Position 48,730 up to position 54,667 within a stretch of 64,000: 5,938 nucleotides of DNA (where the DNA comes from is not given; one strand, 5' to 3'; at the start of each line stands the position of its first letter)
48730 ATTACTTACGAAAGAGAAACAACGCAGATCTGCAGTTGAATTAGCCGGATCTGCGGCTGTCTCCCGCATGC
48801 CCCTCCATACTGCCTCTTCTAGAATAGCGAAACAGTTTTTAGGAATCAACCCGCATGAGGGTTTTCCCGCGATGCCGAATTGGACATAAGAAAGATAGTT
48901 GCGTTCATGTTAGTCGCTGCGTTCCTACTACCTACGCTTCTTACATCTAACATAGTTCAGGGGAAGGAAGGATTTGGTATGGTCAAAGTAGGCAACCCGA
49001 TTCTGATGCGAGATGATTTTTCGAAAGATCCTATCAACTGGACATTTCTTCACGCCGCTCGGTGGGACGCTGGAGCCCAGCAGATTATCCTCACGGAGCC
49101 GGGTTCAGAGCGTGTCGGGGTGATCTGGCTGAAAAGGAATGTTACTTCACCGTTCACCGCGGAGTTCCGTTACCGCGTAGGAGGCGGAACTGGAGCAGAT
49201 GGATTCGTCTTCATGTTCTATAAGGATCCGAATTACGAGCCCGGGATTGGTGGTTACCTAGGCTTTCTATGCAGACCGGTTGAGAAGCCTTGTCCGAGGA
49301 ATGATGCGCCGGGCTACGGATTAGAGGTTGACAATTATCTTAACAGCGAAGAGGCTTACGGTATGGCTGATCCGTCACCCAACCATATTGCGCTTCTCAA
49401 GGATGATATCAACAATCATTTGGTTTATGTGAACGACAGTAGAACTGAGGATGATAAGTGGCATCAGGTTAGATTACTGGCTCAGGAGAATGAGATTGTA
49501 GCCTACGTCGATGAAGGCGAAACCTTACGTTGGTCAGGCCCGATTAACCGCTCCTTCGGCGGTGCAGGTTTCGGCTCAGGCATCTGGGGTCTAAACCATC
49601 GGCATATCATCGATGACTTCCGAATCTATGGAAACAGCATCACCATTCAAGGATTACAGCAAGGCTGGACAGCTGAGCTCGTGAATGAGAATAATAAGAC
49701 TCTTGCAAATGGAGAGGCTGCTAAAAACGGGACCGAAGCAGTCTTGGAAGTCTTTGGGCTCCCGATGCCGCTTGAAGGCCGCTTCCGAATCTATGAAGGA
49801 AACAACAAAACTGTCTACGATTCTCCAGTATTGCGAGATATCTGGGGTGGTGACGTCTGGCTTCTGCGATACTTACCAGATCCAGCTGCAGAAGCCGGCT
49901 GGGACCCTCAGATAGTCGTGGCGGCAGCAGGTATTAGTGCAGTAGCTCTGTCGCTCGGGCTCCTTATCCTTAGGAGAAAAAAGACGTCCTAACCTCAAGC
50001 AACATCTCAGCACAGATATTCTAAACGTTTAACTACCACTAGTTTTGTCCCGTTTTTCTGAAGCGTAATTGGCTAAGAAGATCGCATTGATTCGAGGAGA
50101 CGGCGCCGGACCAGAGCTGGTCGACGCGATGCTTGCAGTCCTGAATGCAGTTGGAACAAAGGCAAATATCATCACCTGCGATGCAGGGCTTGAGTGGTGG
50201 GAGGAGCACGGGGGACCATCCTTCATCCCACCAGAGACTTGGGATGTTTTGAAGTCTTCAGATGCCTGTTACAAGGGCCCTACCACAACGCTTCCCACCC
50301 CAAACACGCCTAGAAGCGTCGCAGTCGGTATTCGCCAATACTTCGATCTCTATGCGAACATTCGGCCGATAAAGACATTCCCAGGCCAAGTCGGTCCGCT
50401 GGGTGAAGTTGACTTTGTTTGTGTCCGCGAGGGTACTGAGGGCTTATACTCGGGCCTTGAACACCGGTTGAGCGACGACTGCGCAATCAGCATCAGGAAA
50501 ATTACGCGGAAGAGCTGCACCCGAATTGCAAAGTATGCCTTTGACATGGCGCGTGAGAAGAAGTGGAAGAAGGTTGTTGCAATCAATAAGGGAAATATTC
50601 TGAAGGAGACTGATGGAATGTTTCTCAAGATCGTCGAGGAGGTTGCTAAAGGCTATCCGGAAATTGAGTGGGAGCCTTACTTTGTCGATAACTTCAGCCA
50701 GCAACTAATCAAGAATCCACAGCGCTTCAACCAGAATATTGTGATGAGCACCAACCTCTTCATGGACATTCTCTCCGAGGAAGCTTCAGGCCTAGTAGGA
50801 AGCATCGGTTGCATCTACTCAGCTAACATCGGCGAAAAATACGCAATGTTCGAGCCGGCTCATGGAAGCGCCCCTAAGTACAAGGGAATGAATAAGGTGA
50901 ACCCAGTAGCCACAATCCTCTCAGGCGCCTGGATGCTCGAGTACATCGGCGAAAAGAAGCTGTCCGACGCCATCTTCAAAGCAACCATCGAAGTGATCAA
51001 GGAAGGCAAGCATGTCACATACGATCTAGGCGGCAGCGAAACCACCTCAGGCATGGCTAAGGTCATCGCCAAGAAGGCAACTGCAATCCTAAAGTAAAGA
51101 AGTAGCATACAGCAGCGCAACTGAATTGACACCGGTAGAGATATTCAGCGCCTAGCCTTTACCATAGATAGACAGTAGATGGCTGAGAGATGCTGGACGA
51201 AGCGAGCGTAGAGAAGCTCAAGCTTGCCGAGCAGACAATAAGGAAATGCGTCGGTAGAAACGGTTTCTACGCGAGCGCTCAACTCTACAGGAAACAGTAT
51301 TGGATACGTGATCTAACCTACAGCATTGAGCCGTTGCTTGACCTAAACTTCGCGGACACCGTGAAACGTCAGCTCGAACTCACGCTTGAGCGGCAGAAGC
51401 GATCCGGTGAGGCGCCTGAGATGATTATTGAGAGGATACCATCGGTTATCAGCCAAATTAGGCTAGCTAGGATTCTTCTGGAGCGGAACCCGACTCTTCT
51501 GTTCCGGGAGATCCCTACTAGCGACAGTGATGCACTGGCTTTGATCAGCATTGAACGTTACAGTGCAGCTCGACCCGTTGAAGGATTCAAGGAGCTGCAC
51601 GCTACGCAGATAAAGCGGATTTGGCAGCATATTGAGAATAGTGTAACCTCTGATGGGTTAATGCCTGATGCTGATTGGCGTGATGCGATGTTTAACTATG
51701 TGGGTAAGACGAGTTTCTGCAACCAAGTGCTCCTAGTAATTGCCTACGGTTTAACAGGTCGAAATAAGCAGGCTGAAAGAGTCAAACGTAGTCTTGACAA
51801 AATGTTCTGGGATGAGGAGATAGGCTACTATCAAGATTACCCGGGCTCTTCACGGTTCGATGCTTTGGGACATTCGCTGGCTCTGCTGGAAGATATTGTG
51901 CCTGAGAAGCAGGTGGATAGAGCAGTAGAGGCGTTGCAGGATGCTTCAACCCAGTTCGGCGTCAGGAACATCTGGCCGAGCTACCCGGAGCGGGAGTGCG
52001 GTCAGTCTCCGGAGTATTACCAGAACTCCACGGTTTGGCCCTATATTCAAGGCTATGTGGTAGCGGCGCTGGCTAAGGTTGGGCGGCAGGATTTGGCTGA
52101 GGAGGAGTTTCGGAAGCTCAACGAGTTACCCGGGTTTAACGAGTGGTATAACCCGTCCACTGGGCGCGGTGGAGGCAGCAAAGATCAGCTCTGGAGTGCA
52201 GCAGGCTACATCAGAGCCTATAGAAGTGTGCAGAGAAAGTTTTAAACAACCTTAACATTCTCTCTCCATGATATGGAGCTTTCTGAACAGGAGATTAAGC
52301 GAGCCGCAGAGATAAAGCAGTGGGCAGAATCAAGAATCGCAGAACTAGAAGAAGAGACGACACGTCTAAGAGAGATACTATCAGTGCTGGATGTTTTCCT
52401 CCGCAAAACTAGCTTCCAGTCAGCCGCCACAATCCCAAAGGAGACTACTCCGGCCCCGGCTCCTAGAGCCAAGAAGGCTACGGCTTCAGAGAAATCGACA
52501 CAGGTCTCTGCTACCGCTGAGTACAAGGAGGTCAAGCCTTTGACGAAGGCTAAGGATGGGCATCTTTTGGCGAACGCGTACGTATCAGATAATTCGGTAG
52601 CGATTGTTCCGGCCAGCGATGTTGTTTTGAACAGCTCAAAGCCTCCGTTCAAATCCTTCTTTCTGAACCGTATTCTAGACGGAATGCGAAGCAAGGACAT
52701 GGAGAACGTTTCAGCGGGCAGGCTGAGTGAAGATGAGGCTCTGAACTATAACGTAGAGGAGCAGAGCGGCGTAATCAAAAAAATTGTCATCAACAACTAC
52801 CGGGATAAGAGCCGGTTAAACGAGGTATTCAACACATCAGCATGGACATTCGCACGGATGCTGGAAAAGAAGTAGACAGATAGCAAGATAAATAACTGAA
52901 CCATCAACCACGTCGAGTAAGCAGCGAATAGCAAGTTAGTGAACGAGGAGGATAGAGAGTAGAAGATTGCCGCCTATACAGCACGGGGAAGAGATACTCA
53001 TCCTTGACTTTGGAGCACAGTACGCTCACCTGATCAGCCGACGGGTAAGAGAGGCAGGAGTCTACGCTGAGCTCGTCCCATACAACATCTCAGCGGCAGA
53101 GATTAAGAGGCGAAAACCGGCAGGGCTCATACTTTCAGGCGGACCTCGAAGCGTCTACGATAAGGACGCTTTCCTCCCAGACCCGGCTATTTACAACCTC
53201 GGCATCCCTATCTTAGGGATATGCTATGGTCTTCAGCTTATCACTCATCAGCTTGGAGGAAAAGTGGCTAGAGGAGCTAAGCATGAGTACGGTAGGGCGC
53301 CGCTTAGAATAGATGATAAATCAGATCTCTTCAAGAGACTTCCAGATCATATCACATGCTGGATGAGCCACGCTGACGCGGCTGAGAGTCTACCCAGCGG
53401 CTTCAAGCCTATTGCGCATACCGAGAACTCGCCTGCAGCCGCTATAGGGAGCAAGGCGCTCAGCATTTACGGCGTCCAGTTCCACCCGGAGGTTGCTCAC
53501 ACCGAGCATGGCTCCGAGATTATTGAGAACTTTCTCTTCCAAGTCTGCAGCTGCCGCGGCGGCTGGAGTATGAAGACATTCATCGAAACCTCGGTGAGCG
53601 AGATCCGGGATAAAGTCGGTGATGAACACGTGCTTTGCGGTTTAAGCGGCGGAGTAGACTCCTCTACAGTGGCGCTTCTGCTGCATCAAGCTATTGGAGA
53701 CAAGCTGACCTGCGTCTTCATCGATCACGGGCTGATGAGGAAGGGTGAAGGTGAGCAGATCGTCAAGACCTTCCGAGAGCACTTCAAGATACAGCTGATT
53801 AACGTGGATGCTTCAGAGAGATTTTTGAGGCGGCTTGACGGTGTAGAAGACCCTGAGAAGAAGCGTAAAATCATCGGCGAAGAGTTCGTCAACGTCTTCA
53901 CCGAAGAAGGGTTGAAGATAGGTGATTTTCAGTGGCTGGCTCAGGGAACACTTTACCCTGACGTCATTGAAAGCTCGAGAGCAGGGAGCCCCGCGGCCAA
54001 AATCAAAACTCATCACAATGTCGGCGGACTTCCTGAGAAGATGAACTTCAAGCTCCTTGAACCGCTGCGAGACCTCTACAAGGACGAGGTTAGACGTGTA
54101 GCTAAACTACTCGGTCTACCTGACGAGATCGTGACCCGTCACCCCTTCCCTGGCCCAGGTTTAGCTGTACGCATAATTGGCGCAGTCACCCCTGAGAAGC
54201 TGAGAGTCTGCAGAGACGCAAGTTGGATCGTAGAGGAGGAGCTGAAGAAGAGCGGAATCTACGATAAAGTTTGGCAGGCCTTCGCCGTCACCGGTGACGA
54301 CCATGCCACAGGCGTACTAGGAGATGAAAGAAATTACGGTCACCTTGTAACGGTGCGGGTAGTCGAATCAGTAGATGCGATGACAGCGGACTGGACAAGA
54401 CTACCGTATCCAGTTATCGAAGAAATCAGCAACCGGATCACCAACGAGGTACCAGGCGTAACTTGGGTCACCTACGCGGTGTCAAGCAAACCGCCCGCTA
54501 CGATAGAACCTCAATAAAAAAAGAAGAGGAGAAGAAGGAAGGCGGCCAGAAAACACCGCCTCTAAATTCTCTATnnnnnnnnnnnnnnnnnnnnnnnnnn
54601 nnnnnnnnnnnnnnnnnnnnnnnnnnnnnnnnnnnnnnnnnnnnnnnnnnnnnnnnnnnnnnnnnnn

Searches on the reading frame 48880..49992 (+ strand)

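Call 33: search_protein_families(library=pfam, proteins=[window:48880-49992:+], max_evalue=0.0001)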
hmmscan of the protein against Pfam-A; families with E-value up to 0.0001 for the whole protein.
window:48880-49992:+ (370 aa): 1 family
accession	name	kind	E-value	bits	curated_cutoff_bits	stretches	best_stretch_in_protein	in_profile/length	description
PF18483.9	Lectin_L-type_dom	-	3.4e-13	50.4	78.3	1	53-226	9-188/215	Legume lectin beta-barrel domain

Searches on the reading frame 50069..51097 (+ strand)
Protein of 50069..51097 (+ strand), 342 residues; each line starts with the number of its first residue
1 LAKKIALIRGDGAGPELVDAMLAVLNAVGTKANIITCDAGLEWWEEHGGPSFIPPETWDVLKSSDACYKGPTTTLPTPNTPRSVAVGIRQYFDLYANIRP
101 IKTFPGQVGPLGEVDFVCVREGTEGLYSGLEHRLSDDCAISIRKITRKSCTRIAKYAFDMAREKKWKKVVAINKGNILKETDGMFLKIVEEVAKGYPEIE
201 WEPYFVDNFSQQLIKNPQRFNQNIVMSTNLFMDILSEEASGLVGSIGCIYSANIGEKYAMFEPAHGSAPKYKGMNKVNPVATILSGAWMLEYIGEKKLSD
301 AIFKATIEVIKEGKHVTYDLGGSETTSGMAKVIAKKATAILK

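Call 33: search_protein_families(library=pfam, proteins=[window:50069-51097:+], max_evalue=0.0001)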
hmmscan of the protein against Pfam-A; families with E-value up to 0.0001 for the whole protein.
window:50069-51097:+ (342 aa): 1 family
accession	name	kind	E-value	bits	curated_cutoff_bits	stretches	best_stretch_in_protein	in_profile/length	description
PF00180.25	Iso_dh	-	3.2e-85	286.9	27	1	4-330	1-345/348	Isocitrate/isopropylmalate dehydrogenase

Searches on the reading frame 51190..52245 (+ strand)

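Call 33: search_protein_families(library=pfam, proteins=[window:51190-52245:+], max_evalue=0.0001)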
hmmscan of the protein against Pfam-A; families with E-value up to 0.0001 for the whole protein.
window:51190-52245:+ (351 aa): 1 family
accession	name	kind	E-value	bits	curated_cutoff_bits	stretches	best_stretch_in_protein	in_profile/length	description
PF22422.2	MGH1-like_GH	-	1.8e-15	57.8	27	1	192-336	203-356/356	Mannosylglycerate hydrolase MGH1-like glycoside hydrolase domain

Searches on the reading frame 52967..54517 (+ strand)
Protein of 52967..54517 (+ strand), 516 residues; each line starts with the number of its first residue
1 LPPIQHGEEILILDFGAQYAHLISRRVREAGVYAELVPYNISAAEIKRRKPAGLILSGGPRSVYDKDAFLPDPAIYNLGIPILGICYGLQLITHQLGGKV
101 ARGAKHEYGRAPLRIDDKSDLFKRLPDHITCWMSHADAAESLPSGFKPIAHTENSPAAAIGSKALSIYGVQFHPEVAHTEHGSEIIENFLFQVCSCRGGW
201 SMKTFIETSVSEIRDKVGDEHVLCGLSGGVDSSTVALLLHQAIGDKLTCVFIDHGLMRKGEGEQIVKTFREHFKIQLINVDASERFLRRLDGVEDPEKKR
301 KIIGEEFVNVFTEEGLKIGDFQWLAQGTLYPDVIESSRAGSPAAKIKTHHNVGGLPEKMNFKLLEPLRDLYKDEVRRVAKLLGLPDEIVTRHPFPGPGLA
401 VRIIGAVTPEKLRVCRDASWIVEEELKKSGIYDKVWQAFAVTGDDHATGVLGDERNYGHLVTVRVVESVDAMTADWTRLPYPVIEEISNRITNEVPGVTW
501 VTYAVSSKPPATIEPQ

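Call 33: search_protein_families(library=pfam, proteins=[window:52967-54517:+], max_evalue=0.0001)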
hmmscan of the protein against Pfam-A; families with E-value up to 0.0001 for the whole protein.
window:52967-54517:+ (516 aa): 5 families
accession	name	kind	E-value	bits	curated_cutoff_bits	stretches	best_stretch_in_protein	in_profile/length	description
PF00117.34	GATase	-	6.8e-47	160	22.8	1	11-192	1-189/190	Glutamine amidotransferase class-I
PF00958.27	GMP_synt_C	-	1.6e-35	121.4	27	1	424-514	1-91/92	GMP synthase C terminal domain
PF02540.23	NAD_synthase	-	1.1e-10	41.5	21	1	210-282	9-81/242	NAD synthase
PF07722.19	Peptidase_C26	-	3.8e-09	37.1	20.5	1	75-175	101-219/219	Peptidase C26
PF03054.22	tRNA_Me_trans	-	1.5e-05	25.2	20.6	0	221-254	2-34/202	tRNA methyl transferase HUP domain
